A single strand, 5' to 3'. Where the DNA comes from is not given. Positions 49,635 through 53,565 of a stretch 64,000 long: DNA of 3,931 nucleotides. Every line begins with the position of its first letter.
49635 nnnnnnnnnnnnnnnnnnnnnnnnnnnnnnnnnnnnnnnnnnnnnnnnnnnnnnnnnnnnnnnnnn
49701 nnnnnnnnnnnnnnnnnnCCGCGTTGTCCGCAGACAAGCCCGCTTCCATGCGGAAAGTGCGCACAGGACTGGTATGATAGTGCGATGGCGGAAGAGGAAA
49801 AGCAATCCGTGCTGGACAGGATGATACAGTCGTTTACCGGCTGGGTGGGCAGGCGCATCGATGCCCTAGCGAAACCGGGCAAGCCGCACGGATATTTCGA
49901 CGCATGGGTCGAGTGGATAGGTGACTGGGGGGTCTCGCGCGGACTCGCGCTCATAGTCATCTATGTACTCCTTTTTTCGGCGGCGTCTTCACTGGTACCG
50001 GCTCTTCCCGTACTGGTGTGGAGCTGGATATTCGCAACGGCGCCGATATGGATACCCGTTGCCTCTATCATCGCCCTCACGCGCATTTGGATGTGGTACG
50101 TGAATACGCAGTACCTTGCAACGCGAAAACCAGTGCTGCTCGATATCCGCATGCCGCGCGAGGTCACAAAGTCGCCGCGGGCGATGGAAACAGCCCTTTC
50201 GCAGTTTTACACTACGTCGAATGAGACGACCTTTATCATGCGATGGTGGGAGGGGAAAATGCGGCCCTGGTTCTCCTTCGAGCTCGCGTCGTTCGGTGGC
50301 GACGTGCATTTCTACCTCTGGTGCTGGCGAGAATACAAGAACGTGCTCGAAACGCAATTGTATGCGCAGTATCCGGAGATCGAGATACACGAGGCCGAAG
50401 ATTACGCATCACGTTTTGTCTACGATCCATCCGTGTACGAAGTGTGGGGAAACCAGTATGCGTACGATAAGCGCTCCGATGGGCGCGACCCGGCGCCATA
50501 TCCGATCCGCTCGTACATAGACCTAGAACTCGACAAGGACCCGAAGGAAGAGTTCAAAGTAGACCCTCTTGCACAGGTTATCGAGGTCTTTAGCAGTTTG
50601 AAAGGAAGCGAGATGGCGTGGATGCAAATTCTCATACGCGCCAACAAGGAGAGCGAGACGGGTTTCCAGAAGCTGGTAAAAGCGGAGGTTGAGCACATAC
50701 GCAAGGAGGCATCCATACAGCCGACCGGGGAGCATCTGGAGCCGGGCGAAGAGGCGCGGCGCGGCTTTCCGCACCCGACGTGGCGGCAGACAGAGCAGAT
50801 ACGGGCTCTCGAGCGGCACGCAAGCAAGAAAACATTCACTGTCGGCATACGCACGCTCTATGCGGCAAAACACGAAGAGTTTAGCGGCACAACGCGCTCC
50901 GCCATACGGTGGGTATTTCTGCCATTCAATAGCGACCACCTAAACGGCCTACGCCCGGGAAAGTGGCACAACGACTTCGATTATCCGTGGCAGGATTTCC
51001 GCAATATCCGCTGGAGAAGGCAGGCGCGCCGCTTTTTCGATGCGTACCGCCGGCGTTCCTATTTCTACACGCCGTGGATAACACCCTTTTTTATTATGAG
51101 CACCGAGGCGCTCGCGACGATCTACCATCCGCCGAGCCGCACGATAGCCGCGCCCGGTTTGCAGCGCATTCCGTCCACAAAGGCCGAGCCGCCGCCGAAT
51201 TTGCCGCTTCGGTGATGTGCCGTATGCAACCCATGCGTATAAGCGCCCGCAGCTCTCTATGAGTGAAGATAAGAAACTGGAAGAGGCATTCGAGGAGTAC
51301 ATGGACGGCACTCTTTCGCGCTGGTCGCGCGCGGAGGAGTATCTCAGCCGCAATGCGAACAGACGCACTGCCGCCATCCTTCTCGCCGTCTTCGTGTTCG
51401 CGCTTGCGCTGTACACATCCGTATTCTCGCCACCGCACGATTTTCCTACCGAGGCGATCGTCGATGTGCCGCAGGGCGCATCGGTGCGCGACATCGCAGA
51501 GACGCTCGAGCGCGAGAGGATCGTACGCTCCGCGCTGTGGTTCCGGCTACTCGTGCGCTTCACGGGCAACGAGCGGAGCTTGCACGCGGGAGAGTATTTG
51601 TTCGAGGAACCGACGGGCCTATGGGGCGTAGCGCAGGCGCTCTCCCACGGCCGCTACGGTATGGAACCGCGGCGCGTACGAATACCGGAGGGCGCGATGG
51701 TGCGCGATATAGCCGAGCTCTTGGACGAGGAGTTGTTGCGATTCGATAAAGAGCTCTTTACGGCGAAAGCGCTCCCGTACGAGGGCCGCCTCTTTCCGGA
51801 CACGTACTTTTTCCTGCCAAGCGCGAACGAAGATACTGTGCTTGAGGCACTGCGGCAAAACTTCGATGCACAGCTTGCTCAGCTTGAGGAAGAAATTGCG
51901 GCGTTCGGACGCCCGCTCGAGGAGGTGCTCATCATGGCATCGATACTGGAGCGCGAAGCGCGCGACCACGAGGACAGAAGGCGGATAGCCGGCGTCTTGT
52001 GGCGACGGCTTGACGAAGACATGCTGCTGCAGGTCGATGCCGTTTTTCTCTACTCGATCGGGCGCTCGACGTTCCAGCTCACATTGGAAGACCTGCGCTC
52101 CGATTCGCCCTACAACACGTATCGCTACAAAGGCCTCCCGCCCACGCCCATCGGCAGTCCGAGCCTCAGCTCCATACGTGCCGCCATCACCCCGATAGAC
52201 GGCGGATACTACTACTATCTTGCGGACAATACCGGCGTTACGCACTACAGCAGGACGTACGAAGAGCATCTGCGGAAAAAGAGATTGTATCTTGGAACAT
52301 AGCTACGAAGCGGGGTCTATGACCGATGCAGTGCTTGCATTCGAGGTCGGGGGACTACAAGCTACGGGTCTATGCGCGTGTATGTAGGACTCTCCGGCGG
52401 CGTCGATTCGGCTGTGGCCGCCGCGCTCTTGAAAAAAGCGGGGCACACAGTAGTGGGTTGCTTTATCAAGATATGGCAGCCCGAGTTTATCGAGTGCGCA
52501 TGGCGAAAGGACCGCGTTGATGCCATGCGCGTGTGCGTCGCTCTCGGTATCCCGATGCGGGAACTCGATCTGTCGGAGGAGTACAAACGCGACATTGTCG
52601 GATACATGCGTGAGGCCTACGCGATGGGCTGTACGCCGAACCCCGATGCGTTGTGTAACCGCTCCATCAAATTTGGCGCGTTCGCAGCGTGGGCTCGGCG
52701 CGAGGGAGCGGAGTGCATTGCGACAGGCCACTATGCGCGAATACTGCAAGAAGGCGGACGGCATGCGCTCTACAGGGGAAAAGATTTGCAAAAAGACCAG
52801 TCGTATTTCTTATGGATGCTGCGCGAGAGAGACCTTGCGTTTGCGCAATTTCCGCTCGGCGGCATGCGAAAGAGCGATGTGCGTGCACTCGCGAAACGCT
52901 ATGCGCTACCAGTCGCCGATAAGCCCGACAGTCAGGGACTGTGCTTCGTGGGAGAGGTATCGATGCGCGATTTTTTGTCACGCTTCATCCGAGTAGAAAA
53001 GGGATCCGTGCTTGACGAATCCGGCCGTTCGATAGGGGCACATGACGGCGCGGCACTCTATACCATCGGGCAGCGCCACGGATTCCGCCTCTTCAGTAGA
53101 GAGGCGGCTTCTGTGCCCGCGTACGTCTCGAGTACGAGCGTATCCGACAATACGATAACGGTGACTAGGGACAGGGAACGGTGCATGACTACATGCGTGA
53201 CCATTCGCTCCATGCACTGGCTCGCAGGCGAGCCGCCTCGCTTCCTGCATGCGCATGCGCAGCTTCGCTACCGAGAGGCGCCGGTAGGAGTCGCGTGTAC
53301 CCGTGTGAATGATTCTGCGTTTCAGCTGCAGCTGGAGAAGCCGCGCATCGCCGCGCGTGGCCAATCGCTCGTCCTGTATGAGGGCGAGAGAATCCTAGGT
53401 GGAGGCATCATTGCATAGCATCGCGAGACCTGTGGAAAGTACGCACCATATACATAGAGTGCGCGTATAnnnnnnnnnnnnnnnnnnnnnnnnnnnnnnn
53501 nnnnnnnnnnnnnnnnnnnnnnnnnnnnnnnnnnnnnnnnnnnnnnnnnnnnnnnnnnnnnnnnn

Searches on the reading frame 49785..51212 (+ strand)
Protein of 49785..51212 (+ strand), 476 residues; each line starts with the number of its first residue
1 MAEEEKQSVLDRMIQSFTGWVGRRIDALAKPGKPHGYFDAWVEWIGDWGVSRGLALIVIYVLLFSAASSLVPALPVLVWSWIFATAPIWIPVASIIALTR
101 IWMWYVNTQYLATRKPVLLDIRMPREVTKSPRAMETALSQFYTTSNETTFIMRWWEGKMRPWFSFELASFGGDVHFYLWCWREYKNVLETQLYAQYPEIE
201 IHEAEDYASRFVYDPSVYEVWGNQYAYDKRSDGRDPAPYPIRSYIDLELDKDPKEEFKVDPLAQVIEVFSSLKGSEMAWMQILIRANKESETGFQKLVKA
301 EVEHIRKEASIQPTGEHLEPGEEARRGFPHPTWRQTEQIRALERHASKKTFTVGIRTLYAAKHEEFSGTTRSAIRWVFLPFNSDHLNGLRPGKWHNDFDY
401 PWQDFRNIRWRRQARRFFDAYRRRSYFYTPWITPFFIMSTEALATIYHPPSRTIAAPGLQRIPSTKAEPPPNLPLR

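Call 18: search_protein_families(library=pfam, proteins=[window:49785-51212:+], max_evalue=0.01)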
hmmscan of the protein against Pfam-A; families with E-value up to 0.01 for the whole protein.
window:49785-51212:+ (476 aa): 0 families

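Call 37: search_protein_families(library=pfam, proteins=[window:49785-51212:+], max_evalue=10)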
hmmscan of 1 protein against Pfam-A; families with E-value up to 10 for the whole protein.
window:49785-51212:+ (476 aa): 0 families

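Call 38: search_solved_structures(query=window:49785-51212:+, max_evalue=10)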
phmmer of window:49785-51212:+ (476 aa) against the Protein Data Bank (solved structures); distinct sequences matched with E-value up to 10: 1.
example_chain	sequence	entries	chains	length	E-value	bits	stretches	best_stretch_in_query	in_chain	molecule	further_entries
9pzc_H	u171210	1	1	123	0.24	13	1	151-182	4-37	Immunoglobulin heavy variable 4-34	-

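Call 40: find_homologous_proteins(query=window:49785-51212:+)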
Query window:49785-51212:+ (476 aa): 1123 proteins with E <= 0.001 among 7040 candidates; the best 120 are listed.
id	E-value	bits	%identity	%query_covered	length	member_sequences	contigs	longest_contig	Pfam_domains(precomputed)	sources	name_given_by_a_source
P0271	0.0e+0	1117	100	100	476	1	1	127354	PF26449.1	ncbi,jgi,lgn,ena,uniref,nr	ncbi:hypothetical protein COU20_03600 [Candidatus Kaiserbacteria bacterium CG10_big_fil_rev_8_21_14_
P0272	9.0e-223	758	68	100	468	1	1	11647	PF26449.1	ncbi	-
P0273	1.4e-171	590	57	91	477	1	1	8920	PF26449.1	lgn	-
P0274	1.2e-164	567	53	100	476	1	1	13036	-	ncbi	-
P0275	8.8e-163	561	50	100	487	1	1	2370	-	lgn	-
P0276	8.4e-161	554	55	91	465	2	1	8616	PF26449.1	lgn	-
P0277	1.3e-160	553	54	92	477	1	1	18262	-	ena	-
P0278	4.3e-158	545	51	100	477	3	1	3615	PF26449.1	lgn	-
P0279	3.9e-157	542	50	100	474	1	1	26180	PF26449.1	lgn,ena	-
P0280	5.9e-157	541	53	92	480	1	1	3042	-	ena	-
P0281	5.4e-155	535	52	92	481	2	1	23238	PF26449.1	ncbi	-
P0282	2.2e-154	533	51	100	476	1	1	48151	PF26449.1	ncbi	-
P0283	1.2e-151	524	51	92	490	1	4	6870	PF26449.1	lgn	-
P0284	1.7e-148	513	51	92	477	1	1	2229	PF26449.1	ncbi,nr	ncbi:MAG: hypothetical protein KGI71_03350, partial [Patescibacteria group bacterium]|nr:hypothetica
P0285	1.9e-148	513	51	91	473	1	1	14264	-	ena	-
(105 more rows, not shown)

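Call 50: predict_structure(alignment_id=A3)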
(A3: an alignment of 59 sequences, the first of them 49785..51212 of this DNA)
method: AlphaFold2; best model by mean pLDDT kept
length: 476 residues; sequences in the alignment: 59
mean_pLDDT: 87.3   pTM: 0.82
mean pLDDT of the five models: 87.3, 85.2, 85.2, 85.0, 84.5
residues with pLDDT >= 90: 305; 70-90: 105; 50-70: 52; < 50: 14
segments of 3 or more residues with pLDDT < 50: 1-8, 28-32
pLDDT, mean of each block of 10 residues (from residue 1): 40 57 50 63 81 91 95 95 96 95 89 94 91 96 83 84 97 97 96 95 97 97 93 90 91 76 96 97 94 94 93 66 74 94 97 97 97 97 94 82 82 94 90 93 97 91 69 60
secondary structure, 60 per line:
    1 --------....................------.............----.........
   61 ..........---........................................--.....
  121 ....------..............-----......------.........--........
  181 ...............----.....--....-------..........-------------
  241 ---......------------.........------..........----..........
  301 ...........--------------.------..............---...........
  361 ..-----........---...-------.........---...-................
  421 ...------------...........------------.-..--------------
elements in order: H9-28 H35-47 H52-70 H74-113 E116-124 H131-144 H150-155 E162-170 E173-181 H182-195 E200-204 H207-210 E218-227 H244-249 H262-270 E277-286 H291-310 H333-346 E350-362 H368-375 E389-394 H405-423 E436-439 H440-446

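Call 82: search_protein_families(library=ncbifam, proteins=[window:49785-51212:+], max_evalue=0.1)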
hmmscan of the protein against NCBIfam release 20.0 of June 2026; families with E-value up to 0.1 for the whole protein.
window:49785-51212:+ (476 aa): 1 family
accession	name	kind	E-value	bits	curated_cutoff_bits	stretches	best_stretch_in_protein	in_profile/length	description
NF033712.0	B12_rSAM_KedN5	subfamily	0.00078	17.8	700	1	117-212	472-568/624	KedN5 family methylcobalamin-dependent radical SAM C-methyltransferase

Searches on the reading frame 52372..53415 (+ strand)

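Call 18: search_protein_families(library=pfam, proteins=[window:52372-53415:+], max_evalue=0.01)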
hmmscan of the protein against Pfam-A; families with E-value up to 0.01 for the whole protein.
window:52372-53415:+ (348 aa): 4 families
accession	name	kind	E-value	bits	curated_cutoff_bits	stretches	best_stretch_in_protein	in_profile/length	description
PF03054.22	tRNA_Me_trans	-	8.3e-69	231.7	20.6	1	1-194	1-201/202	tRNA methyl transferase HUP domain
PF20259.3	tRNA_Me_trans_M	-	1.9e-14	53.4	27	1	199-265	1-65/66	tRNA methyl transferase PRC-barrel domain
PF20258.4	tRNA_Me_trans_C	-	2.3e-14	53.9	20.6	1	274-347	2-77/77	Aminomethyltransferase beta-barrel domain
PF02540.23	NAD_synthase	-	3.9e-07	29.9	21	1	3-72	21-86/242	NAD synthase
